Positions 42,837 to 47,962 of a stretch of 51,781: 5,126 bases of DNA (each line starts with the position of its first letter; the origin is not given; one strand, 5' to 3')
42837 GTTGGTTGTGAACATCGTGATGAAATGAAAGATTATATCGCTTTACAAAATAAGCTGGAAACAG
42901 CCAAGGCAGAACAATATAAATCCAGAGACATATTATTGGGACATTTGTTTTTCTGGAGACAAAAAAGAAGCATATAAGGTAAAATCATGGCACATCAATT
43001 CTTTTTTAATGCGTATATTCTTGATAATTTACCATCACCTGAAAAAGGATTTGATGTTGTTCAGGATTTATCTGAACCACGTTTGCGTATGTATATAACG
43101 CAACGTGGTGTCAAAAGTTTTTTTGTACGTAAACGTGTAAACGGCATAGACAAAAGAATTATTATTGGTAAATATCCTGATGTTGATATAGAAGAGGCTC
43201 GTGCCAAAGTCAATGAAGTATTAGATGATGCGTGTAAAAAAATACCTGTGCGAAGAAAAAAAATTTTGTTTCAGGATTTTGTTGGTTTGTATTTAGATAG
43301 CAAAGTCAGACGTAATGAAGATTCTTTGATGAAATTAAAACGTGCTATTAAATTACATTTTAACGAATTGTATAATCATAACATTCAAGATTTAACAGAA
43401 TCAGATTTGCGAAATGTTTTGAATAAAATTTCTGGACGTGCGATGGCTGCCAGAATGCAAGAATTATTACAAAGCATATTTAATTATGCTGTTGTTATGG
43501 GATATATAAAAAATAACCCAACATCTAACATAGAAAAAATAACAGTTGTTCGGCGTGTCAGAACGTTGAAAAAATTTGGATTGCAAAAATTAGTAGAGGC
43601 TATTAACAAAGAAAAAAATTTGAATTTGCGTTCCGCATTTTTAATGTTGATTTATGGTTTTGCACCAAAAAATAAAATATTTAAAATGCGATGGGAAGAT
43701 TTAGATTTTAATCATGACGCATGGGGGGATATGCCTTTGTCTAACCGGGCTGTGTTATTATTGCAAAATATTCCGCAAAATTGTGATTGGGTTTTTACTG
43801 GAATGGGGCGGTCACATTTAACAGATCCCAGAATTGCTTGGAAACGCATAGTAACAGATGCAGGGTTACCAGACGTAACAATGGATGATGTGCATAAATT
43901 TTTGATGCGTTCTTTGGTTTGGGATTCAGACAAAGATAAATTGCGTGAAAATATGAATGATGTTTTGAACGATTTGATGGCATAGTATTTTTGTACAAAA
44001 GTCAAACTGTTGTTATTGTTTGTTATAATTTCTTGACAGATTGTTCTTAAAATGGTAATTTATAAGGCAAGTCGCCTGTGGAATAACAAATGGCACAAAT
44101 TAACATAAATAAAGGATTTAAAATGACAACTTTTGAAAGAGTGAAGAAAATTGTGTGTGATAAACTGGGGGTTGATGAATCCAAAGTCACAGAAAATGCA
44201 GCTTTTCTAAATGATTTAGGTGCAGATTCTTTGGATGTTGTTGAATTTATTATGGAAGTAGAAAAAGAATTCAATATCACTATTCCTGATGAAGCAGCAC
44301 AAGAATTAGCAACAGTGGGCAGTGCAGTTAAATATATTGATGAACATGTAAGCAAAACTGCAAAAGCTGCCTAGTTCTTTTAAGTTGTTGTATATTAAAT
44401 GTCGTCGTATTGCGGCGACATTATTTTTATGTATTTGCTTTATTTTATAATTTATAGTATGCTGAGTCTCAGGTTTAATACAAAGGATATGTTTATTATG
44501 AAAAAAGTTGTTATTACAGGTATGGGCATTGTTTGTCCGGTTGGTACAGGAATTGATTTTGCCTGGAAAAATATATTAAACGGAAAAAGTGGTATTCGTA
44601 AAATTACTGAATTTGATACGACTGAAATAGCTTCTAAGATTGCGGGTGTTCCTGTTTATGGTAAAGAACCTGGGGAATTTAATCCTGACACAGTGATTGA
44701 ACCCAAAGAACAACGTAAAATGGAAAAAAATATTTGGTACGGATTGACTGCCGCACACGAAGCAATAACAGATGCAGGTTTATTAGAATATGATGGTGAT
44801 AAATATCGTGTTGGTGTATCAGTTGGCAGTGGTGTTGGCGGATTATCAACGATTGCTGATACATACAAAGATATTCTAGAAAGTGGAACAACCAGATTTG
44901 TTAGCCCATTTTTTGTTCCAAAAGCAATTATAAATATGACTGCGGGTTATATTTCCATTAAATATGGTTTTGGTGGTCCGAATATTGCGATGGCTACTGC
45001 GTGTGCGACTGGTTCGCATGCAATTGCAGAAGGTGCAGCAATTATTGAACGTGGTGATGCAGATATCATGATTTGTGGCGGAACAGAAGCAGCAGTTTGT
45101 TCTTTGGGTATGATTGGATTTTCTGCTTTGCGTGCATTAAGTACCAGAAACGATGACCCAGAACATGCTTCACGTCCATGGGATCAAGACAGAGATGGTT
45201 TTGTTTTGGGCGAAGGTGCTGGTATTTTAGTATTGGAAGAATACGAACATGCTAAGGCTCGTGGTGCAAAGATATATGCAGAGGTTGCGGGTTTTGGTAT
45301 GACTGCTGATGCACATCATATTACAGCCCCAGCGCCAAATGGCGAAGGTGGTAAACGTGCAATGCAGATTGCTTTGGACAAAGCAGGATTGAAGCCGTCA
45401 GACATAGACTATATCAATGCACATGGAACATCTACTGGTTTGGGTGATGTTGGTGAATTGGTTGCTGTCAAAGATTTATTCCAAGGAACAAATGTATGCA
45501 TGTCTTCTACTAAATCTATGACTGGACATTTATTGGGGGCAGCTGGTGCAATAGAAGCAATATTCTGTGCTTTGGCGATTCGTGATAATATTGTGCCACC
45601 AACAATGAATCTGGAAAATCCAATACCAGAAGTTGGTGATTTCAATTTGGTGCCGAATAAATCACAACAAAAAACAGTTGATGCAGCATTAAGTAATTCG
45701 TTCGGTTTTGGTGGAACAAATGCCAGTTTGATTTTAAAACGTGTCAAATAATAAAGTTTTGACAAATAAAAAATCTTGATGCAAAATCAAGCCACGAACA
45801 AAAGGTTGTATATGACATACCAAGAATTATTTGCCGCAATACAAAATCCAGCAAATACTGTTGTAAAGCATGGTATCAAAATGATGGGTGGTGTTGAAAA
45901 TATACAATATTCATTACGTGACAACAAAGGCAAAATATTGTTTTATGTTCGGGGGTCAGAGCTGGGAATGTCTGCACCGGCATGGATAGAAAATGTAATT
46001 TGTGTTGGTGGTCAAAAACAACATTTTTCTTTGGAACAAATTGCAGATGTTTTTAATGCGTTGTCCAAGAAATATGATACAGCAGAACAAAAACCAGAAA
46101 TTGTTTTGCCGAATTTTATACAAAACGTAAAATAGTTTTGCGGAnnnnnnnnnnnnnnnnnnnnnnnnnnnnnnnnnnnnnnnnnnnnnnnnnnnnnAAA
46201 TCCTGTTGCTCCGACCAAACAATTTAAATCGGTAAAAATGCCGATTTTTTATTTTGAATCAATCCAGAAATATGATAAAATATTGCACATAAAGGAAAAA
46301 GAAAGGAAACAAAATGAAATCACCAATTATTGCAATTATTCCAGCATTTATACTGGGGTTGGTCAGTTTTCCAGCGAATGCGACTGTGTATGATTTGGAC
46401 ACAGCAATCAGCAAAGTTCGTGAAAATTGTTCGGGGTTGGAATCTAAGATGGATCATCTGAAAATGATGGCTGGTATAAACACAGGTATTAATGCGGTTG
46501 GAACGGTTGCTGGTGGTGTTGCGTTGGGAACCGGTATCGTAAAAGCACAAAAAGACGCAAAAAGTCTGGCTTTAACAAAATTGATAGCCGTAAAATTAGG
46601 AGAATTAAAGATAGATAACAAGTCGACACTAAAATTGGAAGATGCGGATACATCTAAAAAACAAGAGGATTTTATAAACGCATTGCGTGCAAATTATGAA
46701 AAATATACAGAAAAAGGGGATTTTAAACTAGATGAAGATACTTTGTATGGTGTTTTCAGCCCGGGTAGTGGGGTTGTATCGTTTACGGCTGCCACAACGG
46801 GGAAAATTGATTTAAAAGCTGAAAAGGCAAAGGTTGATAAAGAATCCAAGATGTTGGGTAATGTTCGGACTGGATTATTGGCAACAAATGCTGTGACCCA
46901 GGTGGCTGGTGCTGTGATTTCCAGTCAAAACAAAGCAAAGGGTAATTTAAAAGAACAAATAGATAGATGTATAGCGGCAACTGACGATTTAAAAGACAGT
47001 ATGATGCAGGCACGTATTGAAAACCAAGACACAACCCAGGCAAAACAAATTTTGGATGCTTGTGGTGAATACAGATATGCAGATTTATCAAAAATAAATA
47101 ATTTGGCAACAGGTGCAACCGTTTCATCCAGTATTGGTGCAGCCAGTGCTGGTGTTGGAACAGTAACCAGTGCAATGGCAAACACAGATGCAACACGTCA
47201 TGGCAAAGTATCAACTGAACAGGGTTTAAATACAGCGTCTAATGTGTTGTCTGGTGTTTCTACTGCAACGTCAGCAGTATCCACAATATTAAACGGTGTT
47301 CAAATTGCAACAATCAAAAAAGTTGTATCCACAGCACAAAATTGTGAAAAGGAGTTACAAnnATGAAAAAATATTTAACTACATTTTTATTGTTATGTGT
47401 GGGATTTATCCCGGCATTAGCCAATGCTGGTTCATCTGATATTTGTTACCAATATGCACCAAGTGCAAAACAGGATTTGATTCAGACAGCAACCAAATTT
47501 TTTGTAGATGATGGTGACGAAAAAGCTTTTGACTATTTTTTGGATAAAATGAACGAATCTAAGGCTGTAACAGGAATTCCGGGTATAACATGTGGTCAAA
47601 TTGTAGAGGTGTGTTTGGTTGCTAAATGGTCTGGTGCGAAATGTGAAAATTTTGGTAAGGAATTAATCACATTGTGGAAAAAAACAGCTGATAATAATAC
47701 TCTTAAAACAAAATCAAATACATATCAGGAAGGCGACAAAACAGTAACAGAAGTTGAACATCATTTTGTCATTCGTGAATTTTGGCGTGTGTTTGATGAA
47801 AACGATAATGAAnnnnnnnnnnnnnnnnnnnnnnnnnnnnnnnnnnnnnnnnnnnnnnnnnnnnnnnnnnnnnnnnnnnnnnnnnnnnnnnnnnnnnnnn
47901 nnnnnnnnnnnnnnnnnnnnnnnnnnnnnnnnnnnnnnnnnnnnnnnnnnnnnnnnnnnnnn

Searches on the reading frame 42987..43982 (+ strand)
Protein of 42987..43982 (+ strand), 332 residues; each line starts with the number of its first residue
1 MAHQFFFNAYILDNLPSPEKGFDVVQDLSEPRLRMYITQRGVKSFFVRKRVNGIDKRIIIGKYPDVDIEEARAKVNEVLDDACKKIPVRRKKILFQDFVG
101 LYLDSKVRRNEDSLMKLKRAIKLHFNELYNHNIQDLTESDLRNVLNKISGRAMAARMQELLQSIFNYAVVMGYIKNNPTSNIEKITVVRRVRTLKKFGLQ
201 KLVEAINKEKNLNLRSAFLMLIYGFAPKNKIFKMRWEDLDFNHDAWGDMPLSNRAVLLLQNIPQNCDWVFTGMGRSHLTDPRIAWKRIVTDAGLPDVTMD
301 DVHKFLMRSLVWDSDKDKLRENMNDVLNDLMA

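Call 78: search_protein_families(library=pfam, proteins=[window:42987-43982:+], max_evalue=0.001)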
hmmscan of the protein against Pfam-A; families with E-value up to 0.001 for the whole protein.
window:42987-43982:+ (332 aa): 2 families
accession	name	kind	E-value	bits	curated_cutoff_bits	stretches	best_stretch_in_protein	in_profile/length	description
PF22022.2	Phage_int_M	-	1e-07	32.5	27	1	108-183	15-94/96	Phage integrase central domain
PF13356.12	Arm-DNA-bind_3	-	2.1e-07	31.4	27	1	32-83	22-71/83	Arm DNA-binding domain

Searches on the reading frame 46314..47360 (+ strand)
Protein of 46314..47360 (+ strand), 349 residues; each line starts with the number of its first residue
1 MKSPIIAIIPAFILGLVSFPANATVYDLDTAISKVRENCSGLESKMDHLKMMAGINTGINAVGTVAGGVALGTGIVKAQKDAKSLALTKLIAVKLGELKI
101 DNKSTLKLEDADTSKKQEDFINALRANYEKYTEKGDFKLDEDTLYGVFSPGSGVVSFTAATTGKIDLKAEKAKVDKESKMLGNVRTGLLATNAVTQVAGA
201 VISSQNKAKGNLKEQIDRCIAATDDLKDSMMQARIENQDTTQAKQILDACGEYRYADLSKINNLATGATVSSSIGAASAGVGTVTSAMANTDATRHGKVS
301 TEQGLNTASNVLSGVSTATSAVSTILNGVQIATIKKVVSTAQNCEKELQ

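Call 8: search_protein_families(library=pfam, proteins=[window:46314-47360:+], max_evalue=1)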
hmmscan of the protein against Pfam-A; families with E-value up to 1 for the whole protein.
window:46314-47360:+ (349 aa): 0 families

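Call 9: search_protein_families(library=ncbifam, proteins=[window:46314-47360:+], max_evalue=1)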
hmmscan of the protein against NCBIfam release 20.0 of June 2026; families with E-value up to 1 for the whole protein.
window:46314-47360:+ (349 aa): 0 families

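Call 11: find_homologous_proteins(query=window:46314-47360:+, max_evalue=0.001)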
Query window:46314-47360:+ (349 aa): 550 proteins with E <= 0.001 among 8000 candidates; the best 120 are listed.
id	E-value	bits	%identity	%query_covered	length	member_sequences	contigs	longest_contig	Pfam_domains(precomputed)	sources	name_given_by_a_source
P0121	2.7e-212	721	100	100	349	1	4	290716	-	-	-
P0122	1.3e-118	414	67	96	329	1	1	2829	-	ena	-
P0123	1.2e-109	384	60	98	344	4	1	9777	-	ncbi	-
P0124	1.5e-104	368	58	100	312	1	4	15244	-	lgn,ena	-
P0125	6.9e-103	362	60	100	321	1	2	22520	-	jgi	-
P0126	7.8e-102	359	59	97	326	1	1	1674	-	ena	-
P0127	4.1e-101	356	59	97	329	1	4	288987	-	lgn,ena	-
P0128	2.6e-100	354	61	96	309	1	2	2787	-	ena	-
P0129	5.9e-100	353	58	97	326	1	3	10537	-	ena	-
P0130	7.2e-100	352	60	97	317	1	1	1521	-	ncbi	-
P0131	1.1e-99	352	58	97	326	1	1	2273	-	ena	-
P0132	3.4e-99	350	58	97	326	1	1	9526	-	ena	-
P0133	5.7e-99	349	56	100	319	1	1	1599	-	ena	-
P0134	9.8e-98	345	56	98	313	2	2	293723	-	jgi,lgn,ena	-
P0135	4.5e-97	343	57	97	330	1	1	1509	-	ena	-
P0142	5.9e-93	330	55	97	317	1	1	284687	-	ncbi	-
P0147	1.3e-91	325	54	97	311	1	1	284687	-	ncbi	-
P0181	5.6e-57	211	42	97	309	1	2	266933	-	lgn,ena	-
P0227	2.7e-54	203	42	94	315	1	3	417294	-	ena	-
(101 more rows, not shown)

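Call 41: find_encoding_contigs(protein=P0142, flank=6000, max_places=3)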
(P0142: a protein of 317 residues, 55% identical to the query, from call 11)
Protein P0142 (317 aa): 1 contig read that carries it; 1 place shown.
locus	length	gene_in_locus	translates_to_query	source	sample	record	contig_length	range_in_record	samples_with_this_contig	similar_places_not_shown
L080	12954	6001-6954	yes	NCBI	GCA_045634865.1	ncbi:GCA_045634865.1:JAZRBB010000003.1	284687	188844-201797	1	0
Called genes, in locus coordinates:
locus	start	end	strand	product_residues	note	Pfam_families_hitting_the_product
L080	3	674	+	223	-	-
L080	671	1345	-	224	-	PF02390:Methyltransf_4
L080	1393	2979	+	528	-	PF00749:tRNA-synt_1c, PF19269:Anticodon_2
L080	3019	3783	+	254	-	PF03006:HlyIII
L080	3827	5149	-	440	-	PF00025:Arf (faint), PF00071:Ras (faint), PF01926:MMR_HSR1, PF02421:FeoB_N, PF01926:MMR_HSR1, PF02421:FeoB_N, PF00009:GTP_EFTU (weak), PF14714:KH_dom-like, +7 more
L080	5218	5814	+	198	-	-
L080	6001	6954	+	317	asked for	-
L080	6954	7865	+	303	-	-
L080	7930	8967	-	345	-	-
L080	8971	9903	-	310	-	PF00140:Sigma70_r1_2 (weak), PF04542:Sigma70_r2, PF04545:Sigma70_r4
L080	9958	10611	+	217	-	PF10858:DUF2659 (weak)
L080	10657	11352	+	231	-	PF13360:PQQ_2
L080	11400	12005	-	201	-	PF13036:LpoB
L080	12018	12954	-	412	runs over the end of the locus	-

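Call 42: find_encoding_contigs(protein=P0147, flank=6000, max_places=3)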
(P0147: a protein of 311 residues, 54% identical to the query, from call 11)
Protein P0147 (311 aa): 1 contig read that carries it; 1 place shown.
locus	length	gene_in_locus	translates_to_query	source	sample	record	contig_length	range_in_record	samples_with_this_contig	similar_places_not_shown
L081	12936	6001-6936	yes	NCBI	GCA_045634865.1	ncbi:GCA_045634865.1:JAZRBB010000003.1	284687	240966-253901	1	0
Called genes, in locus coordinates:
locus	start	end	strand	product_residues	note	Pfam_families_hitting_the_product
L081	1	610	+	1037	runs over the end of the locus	-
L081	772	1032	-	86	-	-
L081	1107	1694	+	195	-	PF02660:G3P_acyltransf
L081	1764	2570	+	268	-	-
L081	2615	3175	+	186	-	-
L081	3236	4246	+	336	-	PF02481:DNA_processg_A, PF17782:WHD_DprA (faint)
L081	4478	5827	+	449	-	PF11638:DnaA_N, PF00308:Bac_DnaA, PF00004:AAA, PF08299:Bac_DnaA_C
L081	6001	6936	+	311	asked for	-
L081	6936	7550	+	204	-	-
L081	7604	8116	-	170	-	-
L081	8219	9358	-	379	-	PF00226:DnaJ, PF01556:DnaJ_C, PF00684:DnaJ_CXXCXGXG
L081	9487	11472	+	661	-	PF02518:HATPase_c, PF00204:DNA_gyraseB, PF01751:Toprim, PF00986:DNA_gyraseB_C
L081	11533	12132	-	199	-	PF01066:CDP-OH_P_transf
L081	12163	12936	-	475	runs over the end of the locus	PF01541:GIY-YIG, PF27096:UvrC_M, PF02151:UVR, PF08459:UvrC_RNaseH_dom, PF12826:HHH_2, PF14520:HHH_5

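Call 43: find_encoding_contigs(protein=P0181, flank=6000, max_places=2)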
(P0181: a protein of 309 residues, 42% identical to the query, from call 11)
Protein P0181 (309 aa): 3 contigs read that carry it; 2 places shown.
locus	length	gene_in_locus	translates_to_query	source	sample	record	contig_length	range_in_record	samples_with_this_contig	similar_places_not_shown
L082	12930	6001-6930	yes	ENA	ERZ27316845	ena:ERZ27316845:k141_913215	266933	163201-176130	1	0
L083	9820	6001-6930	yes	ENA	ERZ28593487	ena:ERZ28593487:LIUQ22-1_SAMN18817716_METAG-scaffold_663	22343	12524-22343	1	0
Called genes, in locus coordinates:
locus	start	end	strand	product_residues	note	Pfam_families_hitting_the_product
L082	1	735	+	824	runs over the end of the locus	PF05170:AsmA (weak)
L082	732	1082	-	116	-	-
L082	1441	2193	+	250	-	-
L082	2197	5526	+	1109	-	-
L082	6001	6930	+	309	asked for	-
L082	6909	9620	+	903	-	-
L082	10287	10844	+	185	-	PF09411:PagL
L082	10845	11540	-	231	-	PF03167:UDG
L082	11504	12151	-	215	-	-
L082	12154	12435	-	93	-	-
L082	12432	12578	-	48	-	-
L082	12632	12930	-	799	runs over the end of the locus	PF02518:HATPase_c, PF00204:DNA_gyraseB, PF01751:Toprim, PF00986:DNA_gyraseB_C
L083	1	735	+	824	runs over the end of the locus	PF05170:AsmA (weak)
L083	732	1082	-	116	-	-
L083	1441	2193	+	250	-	-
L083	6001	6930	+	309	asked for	-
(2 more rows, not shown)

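Call 44: find_encoding_contigs(protein=P0227, flank=6000, max_places=2)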
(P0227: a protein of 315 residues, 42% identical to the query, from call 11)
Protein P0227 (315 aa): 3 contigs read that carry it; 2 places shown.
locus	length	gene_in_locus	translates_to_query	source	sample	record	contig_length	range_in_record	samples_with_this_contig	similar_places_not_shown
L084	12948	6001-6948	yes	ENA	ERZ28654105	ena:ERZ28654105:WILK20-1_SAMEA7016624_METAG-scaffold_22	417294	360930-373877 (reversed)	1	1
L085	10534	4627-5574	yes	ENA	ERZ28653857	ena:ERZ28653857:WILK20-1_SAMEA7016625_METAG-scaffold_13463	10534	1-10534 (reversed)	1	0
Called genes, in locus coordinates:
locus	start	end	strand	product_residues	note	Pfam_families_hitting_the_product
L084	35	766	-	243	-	-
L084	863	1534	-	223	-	PF00132:Hexapep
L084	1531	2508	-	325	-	PF00535:Glycos_transf_2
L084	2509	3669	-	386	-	PF00534:Glycos_transf_1, PF13692:Glyco_trans_1_4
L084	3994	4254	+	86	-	-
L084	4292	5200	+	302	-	PF00126:HTH_1, PF03466:LysR_substrate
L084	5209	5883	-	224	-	PF01966:HD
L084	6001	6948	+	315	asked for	-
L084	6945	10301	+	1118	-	-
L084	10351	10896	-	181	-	-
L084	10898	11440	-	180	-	-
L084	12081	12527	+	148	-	PF01638:HxlR (faint), PF01047:MarR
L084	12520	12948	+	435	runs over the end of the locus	PF02321:OEP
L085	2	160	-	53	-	?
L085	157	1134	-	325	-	PF00535:Glycos_transf_2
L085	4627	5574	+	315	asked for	-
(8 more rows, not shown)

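Call 45: find_encoding_contigs(protein=P0134, flank=6000, max_places=2)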
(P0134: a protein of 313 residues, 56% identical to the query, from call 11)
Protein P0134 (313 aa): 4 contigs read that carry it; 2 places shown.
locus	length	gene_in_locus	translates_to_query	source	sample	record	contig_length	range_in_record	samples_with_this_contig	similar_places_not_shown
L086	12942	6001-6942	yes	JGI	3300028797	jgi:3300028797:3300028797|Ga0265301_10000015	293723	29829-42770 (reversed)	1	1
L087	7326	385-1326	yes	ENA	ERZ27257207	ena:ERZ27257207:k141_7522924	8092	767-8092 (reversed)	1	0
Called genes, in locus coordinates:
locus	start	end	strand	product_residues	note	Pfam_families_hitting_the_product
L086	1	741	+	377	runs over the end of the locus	PF00089:Trypsin (faint)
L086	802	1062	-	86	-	-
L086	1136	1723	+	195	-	PF02660:G3P_acyltransf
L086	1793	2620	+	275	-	-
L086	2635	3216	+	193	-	-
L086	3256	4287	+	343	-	PF02481:DNA_processg_A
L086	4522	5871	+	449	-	PF11638:DnaA_N, PF00308:Bac_DnaA, PF00004:AAA, PF08299:Bac_DnaA_C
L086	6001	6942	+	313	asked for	-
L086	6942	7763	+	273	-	-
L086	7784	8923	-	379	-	PF00226:DnaJ, PF01556:DnaJ_C, PF00684:DnaJ_CXXCXGXG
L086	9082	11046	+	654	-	PF02518:HATPase_c, PF00204:DNA_gyraseB, PF01751:Toprim, PF00986:DNA_gyraseB_C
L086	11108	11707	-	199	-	PF01066:CDP-OH_P_transf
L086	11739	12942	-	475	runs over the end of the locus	PF01541:GIY-YIG, PF27096:UvrC_M, PF02151:UVR (weak), PF08459:UvrC_RNaseH_dom, PF12826:HHH_2, PF14520:HHH_5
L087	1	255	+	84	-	?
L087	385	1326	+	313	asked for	-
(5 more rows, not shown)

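Call 62: predict_structure(alignment_id=A2)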
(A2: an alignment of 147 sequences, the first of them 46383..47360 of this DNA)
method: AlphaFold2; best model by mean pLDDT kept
length: 326 residues; sequences in the alignment: 147
mean_pLDDT: 71.5   pTM: 0.53
mean pLDDT of the five models: 71.5, 69.1, 67.9, 67.0, 65.2
residues with pLDDT >= 90: 77; 70-90: 114; 50-70: 72; < 50: 63
segments of 3 or more residues with pLDDT < 50: 33-44, 125-128, 170-185, 245-257, 289-303
pLDDT, mean of each block of 10 residues (from residue 1): 89 94 76 41 57 84 86 66 68 79 80 66 49 54 86 88 69 35 57 95 96 97 96 81 45 43 71 75 60 35 66 91 94
secondary structure, 60 per line:
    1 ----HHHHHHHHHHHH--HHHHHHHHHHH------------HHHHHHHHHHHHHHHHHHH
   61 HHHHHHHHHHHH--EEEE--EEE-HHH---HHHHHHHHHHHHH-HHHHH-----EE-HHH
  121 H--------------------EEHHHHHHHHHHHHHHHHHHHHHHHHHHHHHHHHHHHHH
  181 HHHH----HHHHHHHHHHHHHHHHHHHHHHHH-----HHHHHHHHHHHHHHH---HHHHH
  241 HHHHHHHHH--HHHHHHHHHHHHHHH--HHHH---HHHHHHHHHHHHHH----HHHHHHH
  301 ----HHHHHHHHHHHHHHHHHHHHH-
elements in order: H5-16 H19-29 H42-72 E75-78 E81-83 H91-103 H105-109 H118-121 H144-184 H189-212 H218-232 H236-249 H252-266 H269-272 H276-289 H294-300 H305-325

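Call 66: search_protein_families(library=padloc, proteins=[window:46314-47360:+], max_evalue=0.01)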
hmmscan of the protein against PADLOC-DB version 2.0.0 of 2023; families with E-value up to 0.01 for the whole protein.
window:46314-47360:+ (349 aa): 1 family
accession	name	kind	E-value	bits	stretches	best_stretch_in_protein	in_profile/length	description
PDLC04387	PDC-M06A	-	0.0093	14.6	0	193-225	51-82/94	-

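Call 67: search_protein_families(library=phrogs, proteins=[window:46314-47360:+], max_evalue=0.01)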
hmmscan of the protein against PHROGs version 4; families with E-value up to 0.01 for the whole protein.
window:46314-47360:+ (349 aa): 0 families

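Call 69: fold_search(model_id=the predicted structure, library=pdb)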
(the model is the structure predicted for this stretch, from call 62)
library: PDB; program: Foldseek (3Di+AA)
matches with E <= 10: 146; with E <= 0.001: 0
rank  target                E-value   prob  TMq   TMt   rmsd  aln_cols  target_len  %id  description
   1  6h2f_E                4.0e-01  0.07  0.11  0.11  34.5       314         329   10  Structure of the pre-pore AhlB of the tripartite alpha-pore forming toxin, AHL, from Aeromonas hydrophila. (released 2019-07-10)
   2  6grj_H                5.0e-01  0.10  0.14  0.13  34.5       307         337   10  Structure of the AhlB pore of the tripartite alpha-pore forming toxin, AHL, from Aeromonas hydrophila. (released 2019-07-03)
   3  6h2f_G                6.8e-01  0.08  0.13  0.13  32.8       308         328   14  Structure of the pre-pore AhlB of the tripartite alpha-pore forming toxin, AHL, from Aeromonas hydrophila. (released 2019-07-10)
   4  7p5j_A                7.4e-01  0.08  0.16  0.14  35.5       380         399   11  Cryo-EM structure of human TTYH1 in GDN (released 2021-08-11)
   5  6grj_A                7.4e-01  0.05  0.10  0.10  36.4       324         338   11  Structure of the AhlB pore of the tripartite alpha-pore forming toxin, AHL, from Aeromonas hydrophila. (released 2019-07-03)
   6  6grj_E                8.5e-01  0.08  0.14  0.13  34.6       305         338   11  Structure of the AhlB pore of the tripartite alpha-pore forming toxin, AHL, from Aeromonas hydrophila. (released 2019-07-03)
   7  7ytb_A                8.9e-01  0.12  0.18  0.21  24.8       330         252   11  Crystal structure of Kin4B8 (released 2023-03-15)
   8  9iqg_B                1.2e+00  0.03  0.11  0.07  26.6       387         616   14  Cryo-EM structure of MsRv1273c/72c from Mycobacterium smegmatis in the ATP|ADP+Vi-bound Occ (Vi) state (released 2025-05-14)
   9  7p3r_B                1.4e+00  0.03  0.11  0.10  41.4       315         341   14  Helical structure of the toxin MakA from Vibrio cholera (released 2022-02-23)
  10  6h2f_C                1.4e+00  0.03  0.10  0.10  36.5       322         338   13  Structure of the pre-pore AhlB of the tripartite alpha-pore forming toxin, AHL, from Aeromonas hydrophila. (released 2019-07-10)
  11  6h2f_A                1.5e+00  0.03  0.10  0.10  36.2       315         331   13  Structure of the pre-pore AhlB of the tripartite alpha-pore forming toxin, AHL, from Aeromonas hydrophila. (released 2019-07-10)
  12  8oyy_B                1.6e+00  0.04  0.10  0.13  24.4       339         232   13  De novo designed soluble GPCR-like fold GLF_32 (released 2023-10-18)
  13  7p3r_A                1.7e+00  0.06  0.13  0.14  44.9       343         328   14  Helical structure of the toxin MakA from Vibrio cholera (released 2022-02-23)
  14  8oyy_A                1.7e+00  0.04  0.10  0.13  24.2       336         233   13  De novo designed soluble GPCR-like fold GLF_32 (released 2023-10-18)
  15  6v9z_A                1.7e+00  0.03  0.11  0.06  30.9       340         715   10  Cryo-EM structure of PCAT1 bound to its CtA peptide substrate (released 2020-01-22)
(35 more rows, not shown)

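Call 73: search_protein_families(library=pfam, alignment_id=A2, max_evalue=1)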
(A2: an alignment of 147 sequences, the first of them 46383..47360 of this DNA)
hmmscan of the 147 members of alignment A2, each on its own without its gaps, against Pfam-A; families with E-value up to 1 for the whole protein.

A. member 1, window:46383-47360:+ (326 aa): 0 families

B. families by the number of members that match (of 147 scanned): 259 families (the first 25 are shown)
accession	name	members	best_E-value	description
PF14748.11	P5CR_dimer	56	1.5e-06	Pyrroline-5-carboxylate reductase dimerisation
PF22116.1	DUF6944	23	0.00029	Family of unknown function (DUF6944)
PF04103.21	CD20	19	9.7e-05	CD20-like family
PF21724.2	DUF6861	15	0.00079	Family of unknown function (DUF6861)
PF22107.2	Pch2_N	12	0.0019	Pch2 N-terminal domain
PF19670.4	DUF6173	11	0.031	Family of unknown function (DUF6173)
PF02580.21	Tyr_Deacylase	8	0.031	D-Tyr-tRNA(Tyr) deacylase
PF01618.21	MotA_ExbB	5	1.9e-05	MotA/TolQ/ExbB proton channel family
PF25398.1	CUX1_N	5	0.00019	CUX1-like, N-terminal tRNA-binding arm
PF05524.18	PEP-utilisers_N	5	0.0024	PEP-utilising enzyme, N-terminal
PF08771.16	FRB_dom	4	0.025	FKBP12-rapamycin binding domain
PF05178.17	Kri1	4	0.046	KRI1-like family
PF13273.12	DUF4064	4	0.08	Protein of unknown function (DUF4064)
PF08669.17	GCV_T_C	4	0.099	Glycine cleavage T-protein C-terminal barrel domain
PF00746.26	Gram_pos_anchor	4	0.27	LPXTG cell wall anchor motif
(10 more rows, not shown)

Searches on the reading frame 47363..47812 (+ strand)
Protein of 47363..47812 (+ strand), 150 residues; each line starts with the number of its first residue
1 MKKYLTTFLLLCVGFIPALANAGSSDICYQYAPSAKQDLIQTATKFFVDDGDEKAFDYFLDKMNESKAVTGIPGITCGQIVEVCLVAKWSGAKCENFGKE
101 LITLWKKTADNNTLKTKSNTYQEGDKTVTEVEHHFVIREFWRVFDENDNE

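Call 88: find_homologous_proteins(query=A3, max_evalue=0.001)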
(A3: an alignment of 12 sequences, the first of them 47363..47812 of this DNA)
Query A3 (12 sequences) (150 aa, profile of the alignment): 4 proteins with E <= 0.001 among 2177 candidates.
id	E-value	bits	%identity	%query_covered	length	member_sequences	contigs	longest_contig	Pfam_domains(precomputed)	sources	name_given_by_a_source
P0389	1.6e-41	160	33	29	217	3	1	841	-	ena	-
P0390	8.4e-38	148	20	71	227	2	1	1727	-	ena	-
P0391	2.2e-32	130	28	71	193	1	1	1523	-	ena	-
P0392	1.1e-27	115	32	21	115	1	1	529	-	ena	-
